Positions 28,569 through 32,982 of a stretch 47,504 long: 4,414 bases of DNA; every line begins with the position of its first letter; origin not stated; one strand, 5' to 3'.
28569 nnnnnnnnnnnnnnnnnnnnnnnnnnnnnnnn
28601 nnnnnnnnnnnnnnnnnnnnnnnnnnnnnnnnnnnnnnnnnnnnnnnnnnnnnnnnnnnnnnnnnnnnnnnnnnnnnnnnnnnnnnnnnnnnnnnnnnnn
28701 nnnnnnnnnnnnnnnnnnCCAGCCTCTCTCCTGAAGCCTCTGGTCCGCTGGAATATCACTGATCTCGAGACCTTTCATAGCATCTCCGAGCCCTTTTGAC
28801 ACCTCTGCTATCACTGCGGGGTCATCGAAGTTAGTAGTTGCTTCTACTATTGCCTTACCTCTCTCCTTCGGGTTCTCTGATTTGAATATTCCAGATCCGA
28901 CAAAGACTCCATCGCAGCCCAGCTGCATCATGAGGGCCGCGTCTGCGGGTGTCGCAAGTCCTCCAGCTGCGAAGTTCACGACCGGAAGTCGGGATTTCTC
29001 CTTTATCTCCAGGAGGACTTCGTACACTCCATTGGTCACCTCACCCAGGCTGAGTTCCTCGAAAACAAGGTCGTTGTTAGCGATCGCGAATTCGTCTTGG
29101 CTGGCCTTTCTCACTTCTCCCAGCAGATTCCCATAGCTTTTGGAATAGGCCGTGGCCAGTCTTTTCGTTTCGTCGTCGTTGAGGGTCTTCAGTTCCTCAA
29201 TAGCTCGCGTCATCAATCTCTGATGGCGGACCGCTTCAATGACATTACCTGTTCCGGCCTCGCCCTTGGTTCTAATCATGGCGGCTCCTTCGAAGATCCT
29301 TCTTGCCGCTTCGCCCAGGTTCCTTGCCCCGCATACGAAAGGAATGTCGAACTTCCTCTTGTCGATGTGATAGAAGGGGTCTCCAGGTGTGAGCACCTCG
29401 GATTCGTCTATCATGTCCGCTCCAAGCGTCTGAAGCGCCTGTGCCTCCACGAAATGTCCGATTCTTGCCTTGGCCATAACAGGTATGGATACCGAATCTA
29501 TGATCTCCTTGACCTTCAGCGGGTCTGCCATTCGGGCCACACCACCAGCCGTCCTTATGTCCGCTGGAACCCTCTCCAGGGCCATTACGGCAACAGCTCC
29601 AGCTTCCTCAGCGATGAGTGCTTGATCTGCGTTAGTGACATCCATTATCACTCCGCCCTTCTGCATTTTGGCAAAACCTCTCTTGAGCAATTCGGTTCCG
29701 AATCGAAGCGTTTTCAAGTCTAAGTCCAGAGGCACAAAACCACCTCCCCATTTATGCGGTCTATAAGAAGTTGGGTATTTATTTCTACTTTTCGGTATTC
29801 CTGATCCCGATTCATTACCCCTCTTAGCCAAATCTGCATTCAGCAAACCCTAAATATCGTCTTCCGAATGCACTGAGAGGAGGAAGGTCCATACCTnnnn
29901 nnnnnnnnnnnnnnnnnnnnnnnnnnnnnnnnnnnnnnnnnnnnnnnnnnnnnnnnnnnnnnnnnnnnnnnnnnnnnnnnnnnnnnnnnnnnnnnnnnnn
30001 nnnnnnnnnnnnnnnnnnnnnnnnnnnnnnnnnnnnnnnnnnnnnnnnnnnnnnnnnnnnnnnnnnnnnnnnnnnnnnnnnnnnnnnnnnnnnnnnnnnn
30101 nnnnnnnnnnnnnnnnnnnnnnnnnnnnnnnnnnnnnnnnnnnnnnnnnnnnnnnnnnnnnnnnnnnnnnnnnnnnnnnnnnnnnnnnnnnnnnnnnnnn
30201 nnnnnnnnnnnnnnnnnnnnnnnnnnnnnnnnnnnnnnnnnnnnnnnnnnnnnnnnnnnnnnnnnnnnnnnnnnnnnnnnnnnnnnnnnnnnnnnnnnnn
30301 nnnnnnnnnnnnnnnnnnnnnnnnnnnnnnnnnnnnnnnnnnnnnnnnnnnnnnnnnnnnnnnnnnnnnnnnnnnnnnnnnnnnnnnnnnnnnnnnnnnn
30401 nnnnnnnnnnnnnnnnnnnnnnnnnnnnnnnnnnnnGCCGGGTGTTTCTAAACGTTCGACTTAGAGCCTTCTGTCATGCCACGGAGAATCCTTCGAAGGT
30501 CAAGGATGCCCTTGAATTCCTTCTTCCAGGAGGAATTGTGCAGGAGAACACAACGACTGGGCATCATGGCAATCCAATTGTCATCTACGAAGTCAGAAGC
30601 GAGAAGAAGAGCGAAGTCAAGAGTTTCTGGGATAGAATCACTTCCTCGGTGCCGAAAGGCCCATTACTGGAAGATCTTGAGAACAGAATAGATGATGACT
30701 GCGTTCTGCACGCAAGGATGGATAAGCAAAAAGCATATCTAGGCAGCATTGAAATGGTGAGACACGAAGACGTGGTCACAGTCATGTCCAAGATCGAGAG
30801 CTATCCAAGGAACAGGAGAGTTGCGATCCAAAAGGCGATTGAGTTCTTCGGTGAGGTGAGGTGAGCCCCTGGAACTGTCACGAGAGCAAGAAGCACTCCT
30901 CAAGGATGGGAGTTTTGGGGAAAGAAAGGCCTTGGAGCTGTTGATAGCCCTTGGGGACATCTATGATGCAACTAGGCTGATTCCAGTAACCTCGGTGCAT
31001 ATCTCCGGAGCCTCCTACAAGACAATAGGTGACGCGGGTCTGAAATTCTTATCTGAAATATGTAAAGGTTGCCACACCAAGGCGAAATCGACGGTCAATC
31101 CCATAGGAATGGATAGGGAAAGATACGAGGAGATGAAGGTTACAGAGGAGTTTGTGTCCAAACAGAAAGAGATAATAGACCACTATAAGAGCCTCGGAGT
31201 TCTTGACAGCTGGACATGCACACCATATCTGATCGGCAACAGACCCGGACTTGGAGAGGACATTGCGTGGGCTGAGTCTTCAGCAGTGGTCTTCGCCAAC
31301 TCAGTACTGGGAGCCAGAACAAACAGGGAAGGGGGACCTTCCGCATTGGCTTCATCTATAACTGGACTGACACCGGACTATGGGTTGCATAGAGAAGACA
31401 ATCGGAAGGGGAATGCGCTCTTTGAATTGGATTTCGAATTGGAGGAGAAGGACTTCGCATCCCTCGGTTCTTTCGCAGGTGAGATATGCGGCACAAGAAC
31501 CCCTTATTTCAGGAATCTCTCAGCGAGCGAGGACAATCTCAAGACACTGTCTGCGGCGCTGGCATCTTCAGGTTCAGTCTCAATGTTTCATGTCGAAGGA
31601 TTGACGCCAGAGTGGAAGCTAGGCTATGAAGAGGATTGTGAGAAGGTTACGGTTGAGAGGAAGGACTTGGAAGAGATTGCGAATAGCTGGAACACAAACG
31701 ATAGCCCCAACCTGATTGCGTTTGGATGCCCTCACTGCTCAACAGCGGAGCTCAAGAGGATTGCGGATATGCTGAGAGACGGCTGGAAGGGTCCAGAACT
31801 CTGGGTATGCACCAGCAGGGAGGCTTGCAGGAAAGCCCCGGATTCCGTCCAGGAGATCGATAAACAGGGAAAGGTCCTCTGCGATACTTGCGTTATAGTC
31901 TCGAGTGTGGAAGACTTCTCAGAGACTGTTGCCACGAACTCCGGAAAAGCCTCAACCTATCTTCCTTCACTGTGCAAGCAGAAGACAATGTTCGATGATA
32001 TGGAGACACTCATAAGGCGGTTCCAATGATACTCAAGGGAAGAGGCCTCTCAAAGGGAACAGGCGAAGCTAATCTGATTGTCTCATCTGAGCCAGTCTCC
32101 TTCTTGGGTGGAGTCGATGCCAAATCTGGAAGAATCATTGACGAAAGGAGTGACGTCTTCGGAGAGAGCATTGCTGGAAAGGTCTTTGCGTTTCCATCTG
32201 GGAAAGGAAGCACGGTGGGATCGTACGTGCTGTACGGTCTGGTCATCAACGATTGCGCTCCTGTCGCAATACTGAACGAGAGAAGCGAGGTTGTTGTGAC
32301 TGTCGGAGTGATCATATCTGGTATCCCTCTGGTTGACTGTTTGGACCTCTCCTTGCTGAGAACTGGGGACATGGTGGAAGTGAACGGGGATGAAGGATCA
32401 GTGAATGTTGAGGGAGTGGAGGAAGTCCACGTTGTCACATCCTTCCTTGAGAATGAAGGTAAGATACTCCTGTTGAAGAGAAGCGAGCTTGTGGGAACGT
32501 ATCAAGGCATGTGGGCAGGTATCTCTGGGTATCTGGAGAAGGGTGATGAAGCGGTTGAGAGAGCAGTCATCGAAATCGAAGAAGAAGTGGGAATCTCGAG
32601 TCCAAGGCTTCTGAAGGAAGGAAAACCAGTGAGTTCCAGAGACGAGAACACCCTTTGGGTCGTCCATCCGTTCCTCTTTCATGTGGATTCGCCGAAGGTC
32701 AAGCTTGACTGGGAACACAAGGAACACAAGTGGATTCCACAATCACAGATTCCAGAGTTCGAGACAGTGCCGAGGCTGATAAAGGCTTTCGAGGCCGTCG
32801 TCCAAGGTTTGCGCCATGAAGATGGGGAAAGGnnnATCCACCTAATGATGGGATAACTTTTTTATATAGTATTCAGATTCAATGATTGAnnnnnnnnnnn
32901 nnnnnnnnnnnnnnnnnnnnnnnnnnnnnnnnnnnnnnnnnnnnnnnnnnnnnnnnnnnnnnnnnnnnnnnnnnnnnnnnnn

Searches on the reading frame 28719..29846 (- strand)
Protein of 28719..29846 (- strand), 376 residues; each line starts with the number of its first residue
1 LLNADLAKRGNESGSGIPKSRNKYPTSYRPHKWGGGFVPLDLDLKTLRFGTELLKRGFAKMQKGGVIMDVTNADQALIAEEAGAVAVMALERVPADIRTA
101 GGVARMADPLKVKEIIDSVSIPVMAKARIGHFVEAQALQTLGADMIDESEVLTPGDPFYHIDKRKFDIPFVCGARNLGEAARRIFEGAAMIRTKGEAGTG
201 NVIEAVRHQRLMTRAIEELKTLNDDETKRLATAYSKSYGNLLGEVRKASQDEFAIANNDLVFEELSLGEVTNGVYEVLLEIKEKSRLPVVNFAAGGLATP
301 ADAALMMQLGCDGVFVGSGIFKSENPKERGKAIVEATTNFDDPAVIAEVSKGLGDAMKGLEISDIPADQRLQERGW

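Call 41: search_protein_families(library=pfam, proteins=[window:28719-29846:-], max_evalue=0.001)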
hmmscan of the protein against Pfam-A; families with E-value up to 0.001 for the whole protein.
window:28719-29846:- (376 aa): 2 families
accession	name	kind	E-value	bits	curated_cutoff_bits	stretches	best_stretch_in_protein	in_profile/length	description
PF01680.23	SOR_SNZ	-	3.3e-94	314.9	27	1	53-248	3-197/207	SOR/SNZ family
PF05690.20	ThiG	-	6.6e-11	42.5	23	1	277-337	166-224/247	Thiazole biosynthesis protein ThiG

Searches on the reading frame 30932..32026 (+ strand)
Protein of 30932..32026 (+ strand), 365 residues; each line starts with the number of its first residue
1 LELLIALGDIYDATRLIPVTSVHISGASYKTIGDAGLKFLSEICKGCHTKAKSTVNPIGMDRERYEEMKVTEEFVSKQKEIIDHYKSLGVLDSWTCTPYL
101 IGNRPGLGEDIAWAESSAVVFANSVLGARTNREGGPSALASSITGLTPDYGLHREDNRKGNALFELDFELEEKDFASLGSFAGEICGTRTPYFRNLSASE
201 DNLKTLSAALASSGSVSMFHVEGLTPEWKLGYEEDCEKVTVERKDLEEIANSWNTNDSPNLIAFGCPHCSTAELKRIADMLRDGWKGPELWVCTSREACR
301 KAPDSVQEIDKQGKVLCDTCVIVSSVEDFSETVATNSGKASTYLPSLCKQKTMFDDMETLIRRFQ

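Call 41: search_protein_families(library=pfam, proteins=[window:30932-32026:+], max_evalue=0.001)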
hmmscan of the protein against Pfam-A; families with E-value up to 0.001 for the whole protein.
window:30932-32026:+ (365 aa): 1 family
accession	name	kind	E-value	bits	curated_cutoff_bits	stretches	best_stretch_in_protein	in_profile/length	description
PF04412.18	AcnX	-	6.2e-132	440.5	31.5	1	1-362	23-400/400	Aconitase X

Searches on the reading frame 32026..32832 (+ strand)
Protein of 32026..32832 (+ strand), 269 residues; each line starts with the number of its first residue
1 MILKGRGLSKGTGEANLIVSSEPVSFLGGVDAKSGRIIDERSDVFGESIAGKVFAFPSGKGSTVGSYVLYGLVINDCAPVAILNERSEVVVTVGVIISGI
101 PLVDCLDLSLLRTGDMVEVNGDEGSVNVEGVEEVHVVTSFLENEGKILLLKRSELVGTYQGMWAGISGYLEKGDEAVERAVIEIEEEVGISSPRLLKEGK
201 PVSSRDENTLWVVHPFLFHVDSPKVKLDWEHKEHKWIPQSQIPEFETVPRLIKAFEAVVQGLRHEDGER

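Call 41: search_protein_families(library=pfam, proteins=[window:32026-32832:+], max_evalue=0.001)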
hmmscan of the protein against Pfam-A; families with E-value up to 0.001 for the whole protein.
window:32026-32832:+ (269 aa): 2 families
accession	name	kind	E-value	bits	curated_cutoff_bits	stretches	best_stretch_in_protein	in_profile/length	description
PF01989.23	AcnX_swivel_put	-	8.1e-29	99.7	27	1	24-103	1-80/80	Aconitase X swivel domain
PF00293.34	NUDIX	-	1.1e-09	38.9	21.1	1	140-250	10-126/134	NUDIX domain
